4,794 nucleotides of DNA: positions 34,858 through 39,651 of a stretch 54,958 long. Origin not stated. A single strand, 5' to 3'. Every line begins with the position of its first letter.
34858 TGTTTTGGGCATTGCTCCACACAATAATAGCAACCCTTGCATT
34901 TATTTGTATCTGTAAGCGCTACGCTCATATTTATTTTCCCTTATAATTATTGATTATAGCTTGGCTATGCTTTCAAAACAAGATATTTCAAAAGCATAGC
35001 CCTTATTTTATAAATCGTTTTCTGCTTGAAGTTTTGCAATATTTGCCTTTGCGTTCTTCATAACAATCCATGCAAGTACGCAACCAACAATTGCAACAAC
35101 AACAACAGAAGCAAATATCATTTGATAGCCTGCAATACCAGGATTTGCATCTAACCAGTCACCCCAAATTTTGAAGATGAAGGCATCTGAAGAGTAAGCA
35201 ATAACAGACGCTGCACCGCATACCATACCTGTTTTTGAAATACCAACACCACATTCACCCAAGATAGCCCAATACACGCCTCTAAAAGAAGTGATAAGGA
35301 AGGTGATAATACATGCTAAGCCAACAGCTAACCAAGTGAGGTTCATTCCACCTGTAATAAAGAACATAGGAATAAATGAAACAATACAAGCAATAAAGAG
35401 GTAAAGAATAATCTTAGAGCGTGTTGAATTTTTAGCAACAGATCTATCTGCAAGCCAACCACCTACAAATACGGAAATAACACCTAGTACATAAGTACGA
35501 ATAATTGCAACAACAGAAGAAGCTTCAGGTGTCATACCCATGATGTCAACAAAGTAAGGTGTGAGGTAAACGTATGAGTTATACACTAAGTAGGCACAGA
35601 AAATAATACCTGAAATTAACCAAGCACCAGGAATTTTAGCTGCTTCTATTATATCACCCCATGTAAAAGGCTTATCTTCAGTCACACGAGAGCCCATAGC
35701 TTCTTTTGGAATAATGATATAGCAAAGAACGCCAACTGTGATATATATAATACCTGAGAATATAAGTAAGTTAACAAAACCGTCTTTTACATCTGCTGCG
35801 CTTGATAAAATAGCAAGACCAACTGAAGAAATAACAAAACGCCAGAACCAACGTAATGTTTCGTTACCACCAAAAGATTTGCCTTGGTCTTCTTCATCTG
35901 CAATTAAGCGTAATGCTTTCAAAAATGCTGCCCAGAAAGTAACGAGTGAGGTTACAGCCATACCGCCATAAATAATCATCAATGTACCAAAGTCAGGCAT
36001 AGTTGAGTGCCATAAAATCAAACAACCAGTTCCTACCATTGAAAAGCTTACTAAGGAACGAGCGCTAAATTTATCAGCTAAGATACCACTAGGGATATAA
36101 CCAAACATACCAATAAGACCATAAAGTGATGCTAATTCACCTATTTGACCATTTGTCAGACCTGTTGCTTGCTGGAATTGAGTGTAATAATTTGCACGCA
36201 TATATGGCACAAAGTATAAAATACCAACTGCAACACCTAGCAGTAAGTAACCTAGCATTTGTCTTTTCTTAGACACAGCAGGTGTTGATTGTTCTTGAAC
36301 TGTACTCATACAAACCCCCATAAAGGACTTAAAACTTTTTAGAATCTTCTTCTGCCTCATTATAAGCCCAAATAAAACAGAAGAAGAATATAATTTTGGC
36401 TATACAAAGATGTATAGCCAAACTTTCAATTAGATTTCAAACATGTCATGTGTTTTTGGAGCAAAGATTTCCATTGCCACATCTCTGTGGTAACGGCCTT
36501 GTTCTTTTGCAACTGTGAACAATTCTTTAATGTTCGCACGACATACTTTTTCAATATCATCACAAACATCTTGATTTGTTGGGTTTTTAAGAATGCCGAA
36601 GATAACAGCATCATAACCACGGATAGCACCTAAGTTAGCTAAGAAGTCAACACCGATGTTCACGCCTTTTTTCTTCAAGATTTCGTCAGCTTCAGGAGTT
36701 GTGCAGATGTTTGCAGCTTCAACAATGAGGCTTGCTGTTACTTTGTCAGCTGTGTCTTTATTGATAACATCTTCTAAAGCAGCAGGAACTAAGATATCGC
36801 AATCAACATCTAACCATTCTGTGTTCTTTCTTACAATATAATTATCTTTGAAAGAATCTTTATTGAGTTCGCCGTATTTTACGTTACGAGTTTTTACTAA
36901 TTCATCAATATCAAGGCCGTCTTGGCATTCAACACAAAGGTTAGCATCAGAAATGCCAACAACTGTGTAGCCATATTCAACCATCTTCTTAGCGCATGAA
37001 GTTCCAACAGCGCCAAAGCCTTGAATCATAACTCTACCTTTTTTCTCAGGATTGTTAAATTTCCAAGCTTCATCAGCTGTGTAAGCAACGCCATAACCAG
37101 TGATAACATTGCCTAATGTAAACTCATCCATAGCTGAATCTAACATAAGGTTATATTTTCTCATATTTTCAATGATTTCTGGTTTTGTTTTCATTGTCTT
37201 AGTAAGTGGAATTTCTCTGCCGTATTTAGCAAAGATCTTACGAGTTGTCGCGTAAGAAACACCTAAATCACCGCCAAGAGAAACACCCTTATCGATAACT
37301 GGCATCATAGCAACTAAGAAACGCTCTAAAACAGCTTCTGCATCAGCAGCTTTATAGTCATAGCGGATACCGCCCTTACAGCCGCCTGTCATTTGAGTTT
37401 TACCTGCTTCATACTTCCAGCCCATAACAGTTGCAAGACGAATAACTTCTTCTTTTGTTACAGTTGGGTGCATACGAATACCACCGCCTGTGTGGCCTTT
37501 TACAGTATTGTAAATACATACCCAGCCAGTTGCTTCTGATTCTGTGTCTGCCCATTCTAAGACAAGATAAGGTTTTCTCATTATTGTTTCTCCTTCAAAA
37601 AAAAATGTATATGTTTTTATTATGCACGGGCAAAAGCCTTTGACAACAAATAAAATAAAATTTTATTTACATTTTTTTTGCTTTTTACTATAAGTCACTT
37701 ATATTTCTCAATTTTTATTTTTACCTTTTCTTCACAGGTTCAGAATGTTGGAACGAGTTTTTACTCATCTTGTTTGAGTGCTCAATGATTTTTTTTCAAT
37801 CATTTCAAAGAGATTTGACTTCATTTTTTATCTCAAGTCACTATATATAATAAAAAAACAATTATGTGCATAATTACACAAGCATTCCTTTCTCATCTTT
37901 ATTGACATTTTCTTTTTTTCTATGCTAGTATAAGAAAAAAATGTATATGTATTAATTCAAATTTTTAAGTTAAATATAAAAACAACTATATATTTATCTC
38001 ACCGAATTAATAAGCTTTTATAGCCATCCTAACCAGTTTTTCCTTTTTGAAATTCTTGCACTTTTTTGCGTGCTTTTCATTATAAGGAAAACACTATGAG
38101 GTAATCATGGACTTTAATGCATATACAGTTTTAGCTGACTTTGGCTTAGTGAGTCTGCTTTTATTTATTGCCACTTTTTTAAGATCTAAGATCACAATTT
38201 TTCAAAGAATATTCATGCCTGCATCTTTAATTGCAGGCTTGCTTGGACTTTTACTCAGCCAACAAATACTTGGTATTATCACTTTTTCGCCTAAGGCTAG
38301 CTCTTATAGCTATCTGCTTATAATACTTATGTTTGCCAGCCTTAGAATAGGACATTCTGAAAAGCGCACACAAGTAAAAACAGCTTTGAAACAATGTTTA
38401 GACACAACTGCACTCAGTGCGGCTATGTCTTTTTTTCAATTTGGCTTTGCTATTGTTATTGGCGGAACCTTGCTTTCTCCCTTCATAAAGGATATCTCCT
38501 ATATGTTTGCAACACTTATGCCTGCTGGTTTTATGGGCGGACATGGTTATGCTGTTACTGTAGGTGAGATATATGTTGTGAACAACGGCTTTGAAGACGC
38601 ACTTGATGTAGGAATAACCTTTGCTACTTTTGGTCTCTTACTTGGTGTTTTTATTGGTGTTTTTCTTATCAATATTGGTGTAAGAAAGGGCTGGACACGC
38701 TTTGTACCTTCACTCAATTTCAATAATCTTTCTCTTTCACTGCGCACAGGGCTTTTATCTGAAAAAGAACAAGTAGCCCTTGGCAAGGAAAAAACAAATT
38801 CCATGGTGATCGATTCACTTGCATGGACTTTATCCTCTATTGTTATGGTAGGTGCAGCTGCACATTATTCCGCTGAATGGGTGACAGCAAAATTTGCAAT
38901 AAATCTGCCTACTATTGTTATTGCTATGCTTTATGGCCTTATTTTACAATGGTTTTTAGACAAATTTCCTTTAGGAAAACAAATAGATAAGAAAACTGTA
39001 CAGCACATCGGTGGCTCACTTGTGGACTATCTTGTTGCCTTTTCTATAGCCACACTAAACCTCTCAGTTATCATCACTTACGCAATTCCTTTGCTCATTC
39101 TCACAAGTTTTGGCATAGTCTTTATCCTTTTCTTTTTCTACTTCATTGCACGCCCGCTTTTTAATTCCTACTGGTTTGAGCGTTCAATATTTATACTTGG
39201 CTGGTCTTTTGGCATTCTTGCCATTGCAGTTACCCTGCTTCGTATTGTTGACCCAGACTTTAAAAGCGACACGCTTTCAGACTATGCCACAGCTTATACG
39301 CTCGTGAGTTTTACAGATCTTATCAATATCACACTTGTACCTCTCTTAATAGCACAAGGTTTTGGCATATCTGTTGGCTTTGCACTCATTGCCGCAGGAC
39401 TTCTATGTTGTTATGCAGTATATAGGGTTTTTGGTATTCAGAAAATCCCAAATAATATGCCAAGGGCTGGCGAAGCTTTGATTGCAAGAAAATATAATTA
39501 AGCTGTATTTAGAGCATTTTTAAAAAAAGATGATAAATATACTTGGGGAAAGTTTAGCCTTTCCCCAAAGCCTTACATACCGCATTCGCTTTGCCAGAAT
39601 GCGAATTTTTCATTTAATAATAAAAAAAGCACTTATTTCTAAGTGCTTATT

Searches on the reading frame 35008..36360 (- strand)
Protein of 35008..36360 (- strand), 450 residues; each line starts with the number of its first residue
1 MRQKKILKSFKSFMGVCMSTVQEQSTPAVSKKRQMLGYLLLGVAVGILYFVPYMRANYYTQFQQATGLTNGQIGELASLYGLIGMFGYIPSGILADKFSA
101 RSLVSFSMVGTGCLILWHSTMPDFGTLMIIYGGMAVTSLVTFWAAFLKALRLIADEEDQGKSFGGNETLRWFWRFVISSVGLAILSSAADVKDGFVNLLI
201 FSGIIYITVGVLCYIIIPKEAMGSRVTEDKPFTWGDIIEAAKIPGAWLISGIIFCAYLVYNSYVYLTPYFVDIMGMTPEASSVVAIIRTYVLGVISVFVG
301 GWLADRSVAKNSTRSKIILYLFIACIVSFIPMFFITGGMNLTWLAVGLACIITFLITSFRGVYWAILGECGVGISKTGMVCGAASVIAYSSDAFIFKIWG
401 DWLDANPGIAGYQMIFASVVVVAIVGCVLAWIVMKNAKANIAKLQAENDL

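Call 34: search_protein_families(library=pfam, proteins=[window:35008-36360:-], max_evalue=0.00001)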
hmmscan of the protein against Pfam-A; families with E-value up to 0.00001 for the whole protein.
window:35008-36360:- (450 aa): 2 families
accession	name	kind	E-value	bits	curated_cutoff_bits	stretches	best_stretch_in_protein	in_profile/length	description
PF07690.21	MFS_1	-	1.1e-17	64.4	33.4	1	50-365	18-317/347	Major Facilitator Superfamily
PF12832.13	MFS_1_like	-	6.2e-06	25.9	25.2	0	24-161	203-337/373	MFS_1 like family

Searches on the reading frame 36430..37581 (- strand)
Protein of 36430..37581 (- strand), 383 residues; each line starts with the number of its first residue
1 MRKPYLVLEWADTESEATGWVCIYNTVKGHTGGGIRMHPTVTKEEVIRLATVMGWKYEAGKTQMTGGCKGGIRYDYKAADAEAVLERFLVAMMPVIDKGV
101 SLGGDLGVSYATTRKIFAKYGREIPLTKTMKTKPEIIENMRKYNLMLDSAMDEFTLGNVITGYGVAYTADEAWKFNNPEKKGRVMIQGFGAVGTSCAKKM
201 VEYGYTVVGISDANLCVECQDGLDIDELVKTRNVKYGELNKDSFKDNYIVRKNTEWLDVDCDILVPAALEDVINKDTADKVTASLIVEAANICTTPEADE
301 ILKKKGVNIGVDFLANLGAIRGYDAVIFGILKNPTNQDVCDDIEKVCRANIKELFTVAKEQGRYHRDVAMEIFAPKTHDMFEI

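Call 34: search_protein_families(library=pfam, proteins=[window:36430-37581:-], max_evalue=0.00001)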
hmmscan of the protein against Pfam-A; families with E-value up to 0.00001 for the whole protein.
window:36430-37581:- (383 aa): 2 families
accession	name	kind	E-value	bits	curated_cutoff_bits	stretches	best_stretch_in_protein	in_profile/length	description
PF00208.27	ELFV_dehydrog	-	2.5e-40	139.1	23.4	1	160-368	9-224/241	Glutamate/Leucine/Phenylalanine/Valine dehydrogenase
PF02812.23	ELFV_dehydrog_N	-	5e-14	52.6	25.3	1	17-118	21-125/129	Glu/Leu/Phe/Val dehydrogenase, dimerisation domain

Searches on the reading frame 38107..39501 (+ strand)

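Call 35: search_protein_families(library=pfam, proteins=[window:38107-39501:+], max_evalue=0.00001)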
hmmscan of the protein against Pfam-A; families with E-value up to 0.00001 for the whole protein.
window:38107-39501:+ (464 aa): 1 family
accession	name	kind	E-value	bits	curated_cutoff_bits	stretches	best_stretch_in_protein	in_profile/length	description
PF03616.19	Glt_symporter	-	8.6e-17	61.3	26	1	12-348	9-327/368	Sodium/glutamate symporter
